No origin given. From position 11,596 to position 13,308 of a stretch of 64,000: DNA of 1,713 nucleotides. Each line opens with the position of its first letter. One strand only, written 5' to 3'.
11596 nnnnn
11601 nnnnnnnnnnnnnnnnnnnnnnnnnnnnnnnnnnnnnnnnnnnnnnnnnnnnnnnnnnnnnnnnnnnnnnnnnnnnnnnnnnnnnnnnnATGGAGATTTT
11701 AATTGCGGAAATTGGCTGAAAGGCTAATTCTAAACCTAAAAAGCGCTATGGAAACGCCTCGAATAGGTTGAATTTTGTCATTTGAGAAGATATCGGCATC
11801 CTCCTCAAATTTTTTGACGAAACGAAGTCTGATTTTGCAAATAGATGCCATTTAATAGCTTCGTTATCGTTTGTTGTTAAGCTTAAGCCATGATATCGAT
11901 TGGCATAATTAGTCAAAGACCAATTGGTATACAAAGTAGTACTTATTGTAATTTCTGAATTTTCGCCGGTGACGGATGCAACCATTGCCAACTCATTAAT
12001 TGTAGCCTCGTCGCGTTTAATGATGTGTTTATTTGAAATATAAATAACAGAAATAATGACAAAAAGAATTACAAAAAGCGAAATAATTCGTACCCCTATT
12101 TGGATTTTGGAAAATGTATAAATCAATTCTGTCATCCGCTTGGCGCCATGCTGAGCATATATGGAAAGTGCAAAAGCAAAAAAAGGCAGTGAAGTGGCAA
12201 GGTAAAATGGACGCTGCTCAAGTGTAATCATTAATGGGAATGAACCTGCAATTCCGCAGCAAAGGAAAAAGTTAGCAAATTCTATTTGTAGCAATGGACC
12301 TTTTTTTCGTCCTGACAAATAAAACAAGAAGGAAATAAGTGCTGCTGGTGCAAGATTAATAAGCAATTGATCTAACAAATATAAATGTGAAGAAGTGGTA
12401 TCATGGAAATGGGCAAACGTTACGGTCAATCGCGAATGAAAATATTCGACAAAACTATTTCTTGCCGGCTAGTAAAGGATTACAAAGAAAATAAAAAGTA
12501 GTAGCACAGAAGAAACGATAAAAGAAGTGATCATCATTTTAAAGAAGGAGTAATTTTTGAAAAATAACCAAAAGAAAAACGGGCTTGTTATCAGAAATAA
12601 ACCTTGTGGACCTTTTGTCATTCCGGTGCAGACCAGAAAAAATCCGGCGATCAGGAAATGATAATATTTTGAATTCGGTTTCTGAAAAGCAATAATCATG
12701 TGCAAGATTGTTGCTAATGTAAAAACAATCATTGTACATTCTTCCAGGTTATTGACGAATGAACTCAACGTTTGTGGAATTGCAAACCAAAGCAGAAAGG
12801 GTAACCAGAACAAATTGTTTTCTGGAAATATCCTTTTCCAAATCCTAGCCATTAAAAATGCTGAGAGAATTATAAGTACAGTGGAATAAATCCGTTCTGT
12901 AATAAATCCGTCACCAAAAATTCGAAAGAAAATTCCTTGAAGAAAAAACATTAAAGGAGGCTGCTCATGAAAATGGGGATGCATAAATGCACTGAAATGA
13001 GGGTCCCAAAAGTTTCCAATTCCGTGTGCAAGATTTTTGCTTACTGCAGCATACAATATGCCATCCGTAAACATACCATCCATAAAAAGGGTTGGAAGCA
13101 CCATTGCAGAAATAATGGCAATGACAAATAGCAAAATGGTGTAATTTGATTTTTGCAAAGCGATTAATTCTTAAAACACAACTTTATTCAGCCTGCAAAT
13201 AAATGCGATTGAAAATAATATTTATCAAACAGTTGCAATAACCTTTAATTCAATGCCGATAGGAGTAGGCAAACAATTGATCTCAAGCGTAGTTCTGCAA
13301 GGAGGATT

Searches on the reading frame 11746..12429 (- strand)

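Call 5: search_protein_families(library=pfam, proteins=[window:11746-12429:-], max_evalue=0.1)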
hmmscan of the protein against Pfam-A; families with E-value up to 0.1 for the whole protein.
window:11746-12429:- (227 aa): 0 families

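Call 6: search_protein_families(library=ncbifam, proteins=[window:11746-12429:-], max_evalue=0.1)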
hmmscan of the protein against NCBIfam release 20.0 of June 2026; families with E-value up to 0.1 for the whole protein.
window:11746-12429:- (227 aa): 2 families
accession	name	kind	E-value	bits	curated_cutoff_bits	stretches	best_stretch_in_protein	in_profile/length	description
NF041745.1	RdrD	equivalog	0.0036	17.2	230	1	74-147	35-110/227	antiviral RADAR system accessory protein RdrD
NF033183.2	colliding_TM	subfamily_domain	0.01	15.5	90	1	23-132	11-111/188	low-complexity tail membrane protein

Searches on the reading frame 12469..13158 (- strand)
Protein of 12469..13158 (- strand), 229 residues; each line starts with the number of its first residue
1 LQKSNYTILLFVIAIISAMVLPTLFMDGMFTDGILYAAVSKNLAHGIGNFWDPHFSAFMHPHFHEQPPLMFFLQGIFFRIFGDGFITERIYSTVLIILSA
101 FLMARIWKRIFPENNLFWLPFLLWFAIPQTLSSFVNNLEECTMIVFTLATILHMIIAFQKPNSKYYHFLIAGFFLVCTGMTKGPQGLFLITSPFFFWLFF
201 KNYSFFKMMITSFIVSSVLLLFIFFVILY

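Call 5: search_protein_families(library=pfam, proteins=[window:12469-13158:-], max_evalue=0.1)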
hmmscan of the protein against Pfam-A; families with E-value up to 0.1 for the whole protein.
window:12469-13158:- (229 aa): 1 family
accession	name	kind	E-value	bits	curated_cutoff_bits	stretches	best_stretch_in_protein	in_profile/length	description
PF13231.12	PMT_2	-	3.4e-11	44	26.1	1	66-223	2-155/160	Dolichyl-phosphate-mannose-protein mannosyltransferase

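Call 6: search_protein_families(library=ncbifam, proteins=[window:12469-13158:-], max_evalue=0.1)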
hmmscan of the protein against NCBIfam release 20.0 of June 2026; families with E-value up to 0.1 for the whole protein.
window:12469-13158:- (229 aa): 1 family
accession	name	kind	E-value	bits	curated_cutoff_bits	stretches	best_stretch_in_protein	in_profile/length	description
NF009784.2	PRK13279.1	equivalog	8e-06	24.7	567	1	5-192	4-189/539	lipid IV(A) 4-amino-4-deoxy-L-arabinosyltransferase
